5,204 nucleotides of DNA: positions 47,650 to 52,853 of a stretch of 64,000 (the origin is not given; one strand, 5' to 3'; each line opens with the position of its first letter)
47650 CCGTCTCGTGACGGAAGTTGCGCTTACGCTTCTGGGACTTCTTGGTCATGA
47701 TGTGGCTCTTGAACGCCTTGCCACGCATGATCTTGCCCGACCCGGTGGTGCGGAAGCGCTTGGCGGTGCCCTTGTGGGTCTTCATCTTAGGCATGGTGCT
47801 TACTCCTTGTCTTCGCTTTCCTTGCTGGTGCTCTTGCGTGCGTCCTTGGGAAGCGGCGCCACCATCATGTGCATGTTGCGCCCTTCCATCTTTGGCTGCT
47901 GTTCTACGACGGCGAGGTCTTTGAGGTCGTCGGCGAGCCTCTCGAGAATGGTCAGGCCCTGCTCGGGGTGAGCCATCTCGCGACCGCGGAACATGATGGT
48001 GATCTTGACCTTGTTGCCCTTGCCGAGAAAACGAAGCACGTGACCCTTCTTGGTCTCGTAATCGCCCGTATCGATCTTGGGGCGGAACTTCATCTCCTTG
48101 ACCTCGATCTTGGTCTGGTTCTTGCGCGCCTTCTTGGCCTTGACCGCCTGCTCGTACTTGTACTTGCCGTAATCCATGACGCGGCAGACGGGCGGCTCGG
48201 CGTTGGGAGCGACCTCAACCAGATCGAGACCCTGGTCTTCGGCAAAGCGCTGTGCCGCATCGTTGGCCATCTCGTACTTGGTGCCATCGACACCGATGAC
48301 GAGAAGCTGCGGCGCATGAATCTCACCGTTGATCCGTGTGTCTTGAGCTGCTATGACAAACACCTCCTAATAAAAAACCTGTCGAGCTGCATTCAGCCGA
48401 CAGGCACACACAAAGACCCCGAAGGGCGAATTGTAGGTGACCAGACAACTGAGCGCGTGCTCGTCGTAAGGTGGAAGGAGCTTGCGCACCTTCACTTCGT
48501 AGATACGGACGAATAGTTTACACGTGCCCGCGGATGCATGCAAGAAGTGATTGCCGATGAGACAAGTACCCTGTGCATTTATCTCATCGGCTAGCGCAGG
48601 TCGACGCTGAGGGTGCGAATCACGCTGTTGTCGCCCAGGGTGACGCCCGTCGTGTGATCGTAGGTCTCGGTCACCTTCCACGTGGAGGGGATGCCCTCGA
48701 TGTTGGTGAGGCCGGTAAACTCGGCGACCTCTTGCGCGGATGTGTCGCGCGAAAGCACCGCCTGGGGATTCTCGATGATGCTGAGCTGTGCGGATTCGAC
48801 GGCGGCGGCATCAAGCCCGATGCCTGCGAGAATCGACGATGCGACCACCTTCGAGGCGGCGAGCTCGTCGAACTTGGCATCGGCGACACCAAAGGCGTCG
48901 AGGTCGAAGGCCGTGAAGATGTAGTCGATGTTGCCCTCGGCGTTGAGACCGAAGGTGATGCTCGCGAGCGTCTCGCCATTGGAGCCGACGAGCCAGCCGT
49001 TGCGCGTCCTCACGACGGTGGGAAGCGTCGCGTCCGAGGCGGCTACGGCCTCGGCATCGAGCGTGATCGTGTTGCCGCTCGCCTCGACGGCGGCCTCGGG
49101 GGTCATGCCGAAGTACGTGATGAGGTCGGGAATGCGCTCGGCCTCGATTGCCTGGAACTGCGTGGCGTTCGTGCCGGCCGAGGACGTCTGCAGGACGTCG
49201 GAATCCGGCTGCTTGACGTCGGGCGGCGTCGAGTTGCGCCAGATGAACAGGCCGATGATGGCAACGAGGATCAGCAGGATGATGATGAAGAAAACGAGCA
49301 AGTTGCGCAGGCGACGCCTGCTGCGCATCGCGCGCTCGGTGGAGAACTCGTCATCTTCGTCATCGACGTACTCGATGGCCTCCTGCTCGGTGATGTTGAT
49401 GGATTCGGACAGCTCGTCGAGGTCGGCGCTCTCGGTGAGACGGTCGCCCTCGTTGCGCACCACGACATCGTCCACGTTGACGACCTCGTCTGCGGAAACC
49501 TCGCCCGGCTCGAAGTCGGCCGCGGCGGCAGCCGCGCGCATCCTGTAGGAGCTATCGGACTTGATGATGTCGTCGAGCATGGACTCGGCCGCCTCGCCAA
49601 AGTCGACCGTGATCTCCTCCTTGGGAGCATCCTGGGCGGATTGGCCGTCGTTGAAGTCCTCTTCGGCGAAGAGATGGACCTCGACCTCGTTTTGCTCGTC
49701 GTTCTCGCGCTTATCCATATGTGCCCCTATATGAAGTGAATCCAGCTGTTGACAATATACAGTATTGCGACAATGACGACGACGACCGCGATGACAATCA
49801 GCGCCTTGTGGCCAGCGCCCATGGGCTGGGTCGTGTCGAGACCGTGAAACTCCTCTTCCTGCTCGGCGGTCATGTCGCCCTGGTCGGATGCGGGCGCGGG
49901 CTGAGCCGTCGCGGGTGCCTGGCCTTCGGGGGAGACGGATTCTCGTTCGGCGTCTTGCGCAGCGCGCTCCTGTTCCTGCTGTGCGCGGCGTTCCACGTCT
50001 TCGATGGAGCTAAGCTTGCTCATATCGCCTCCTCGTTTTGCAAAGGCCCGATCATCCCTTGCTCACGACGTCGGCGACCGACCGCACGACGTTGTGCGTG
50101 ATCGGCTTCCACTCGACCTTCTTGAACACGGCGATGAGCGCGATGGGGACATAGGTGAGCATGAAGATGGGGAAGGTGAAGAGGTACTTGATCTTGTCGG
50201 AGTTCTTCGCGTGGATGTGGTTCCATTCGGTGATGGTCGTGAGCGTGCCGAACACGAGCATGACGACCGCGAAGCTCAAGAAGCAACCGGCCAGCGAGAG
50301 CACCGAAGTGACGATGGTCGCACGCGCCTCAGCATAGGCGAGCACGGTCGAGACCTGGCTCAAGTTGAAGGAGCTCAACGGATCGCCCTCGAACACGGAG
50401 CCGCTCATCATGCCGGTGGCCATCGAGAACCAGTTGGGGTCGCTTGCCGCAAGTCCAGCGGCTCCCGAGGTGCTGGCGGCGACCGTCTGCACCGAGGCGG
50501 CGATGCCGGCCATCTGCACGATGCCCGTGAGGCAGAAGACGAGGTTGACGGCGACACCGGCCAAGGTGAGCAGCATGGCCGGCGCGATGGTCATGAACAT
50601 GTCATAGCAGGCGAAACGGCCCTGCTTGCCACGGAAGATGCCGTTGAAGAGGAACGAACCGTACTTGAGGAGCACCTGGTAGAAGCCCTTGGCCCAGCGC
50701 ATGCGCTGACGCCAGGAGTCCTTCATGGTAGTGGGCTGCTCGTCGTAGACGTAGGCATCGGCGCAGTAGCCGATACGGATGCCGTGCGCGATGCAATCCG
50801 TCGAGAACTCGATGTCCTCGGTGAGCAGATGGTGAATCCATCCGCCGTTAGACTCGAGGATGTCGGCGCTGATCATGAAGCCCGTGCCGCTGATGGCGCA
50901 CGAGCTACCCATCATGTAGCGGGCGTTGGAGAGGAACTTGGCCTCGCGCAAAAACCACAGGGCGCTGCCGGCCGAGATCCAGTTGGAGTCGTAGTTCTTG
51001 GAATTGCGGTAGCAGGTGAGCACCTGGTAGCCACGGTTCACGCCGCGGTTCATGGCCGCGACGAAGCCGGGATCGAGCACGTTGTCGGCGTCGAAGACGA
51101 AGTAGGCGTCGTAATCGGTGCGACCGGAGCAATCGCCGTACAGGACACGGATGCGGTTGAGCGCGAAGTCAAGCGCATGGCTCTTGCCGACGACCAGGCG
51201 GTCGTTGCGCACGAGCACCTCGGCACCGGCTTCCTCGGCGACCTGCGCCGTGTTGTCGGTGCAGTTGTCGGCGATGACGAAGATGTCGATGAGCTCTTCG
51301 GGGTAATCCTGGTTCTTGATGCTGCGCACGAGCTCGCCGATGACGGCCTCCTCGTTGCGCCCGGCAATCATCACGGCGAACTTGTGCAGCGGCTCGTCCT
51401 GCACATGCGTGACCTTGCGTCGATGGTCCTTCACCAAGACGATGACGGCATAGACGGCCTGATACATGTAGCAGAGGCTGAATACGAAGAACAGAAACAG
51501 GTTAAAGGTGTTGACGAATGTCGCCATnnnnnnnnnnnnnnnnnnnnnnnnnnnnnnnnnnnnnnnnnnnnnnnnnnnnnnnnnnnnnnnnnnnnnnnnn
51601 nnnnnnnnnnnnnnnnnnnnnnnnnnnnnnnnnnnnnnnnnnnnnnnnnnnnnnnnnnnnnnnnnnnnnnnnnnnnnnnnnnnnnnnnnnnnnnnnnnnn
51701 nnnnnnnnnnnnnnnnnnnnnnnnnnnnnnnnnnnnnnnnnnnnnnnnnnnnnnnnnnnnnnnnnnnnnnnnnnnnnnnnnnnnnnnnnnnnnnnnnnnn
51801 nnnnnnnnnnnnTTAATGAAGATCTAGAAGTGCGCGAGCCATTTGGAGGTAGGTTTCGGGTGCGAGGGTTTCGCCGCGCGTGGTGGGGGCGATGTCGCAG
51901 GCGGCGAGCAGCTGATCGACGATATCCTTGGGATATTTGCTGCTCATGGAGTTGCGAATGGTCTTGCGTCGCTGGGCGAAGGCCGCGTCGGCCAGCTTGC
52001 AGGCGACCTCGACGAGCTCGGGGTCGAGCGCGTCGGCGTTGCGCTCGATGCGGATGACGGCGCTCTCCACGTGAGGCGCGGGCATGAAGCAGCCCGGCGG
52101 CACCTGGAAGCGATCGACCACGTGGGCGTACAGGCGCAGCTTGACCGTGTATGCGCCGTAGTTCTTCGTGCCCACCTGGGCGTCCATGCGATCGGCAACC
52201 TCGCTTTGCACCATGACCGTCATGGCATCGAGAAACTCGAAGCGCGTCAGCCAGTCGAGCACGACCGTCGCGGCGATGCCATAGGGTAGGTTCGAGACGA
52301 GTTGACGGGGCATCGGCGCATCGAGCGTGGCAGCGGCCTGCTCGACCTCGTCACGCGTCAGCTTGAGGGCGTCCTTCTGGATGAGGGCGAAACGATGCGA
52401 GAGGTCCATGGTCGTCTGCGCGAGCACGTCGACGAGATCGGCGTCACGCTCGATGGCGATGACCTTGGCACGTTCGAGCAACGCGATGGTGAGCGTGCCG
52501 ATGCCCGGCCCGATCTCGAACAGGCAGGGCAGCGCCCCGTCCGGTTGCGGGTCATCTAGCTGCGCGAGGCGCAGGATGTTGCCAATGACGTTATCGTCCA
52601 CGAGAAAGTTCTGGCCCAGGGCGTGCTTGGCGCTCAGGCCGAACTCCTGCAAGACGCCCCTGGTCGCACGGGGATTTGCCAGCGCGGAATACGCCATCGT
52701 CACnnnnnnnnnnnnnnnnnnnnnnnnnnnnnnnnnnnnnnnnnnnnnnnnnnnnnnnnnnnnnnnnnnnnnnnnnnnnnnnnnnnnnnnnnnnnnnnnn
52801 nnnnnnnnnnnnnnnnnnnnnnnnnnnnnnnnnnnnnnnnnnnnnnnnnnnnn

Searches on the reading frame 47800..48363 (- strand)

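Call 63: search_protein_families(library=pfam, proteins=[window:47800-48363:-], max_evalue=0.001)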
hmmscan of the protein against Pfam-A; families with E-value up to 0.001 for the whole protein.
window:47800-48363:- (187 aa): 2 families
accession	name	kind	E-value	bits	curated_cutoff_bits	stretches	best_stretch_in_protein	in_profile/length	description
PF00707.27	IF3_C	-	2e-37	127.4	34.8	1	86-170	1-85/86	Translation initiation factor IF-3, C-terminal domain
PF05198.21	IF3_N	-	1.8e-25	89.4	26.9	1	11-79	1-70/70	Translation initiation factor IF-3, N-terminal domain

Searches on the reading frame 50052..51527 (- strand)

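Call 63: search_protein_families(library=pfam, proteins=[window:50052-51527:-], max_evalue=0.001)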
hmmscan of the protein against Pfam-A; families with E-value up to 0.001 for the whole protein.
window:50052-51527:- (491 aa): 4 families
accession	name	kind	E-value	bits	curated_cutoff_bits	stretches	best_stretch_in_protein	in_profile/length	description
PF13641.12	Glyco_tranf_2_3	-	4.7e-30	105.8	27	1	49-281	2-230/230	Glycosyltransferase like family 2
PF13632.12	Glyco_trans_2_3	-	4.1e-23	82.7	27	1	145-327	5-190/198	Glycosyl transferase family group 2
PF00535.33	Glycos_transf_2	-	5.7e-11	43.1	23.3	1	53-225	3-165/168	Glycosyl transferase family 2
PF13506.12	Glyco_transf_21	-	8.2e-05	22.6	21.7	1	137-280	29-174/174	Glycosyl transferase family 21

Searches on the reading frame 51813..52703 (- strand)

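Call 63: search_protein_families(library=pfam, proteins=[window:51813-52703:-], max_evalue=0.001)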
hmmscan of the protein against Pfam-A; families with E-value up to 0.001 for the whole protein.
window:51813-52703:- (296 aa): 1 family
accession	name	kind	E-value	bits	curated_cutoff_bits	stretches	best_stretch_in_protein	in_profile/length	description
PF00398.26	RrnaAD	-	1.3e-42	146.2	24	1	24-291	3-260/263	Ribosomal RNA adenine dimethylase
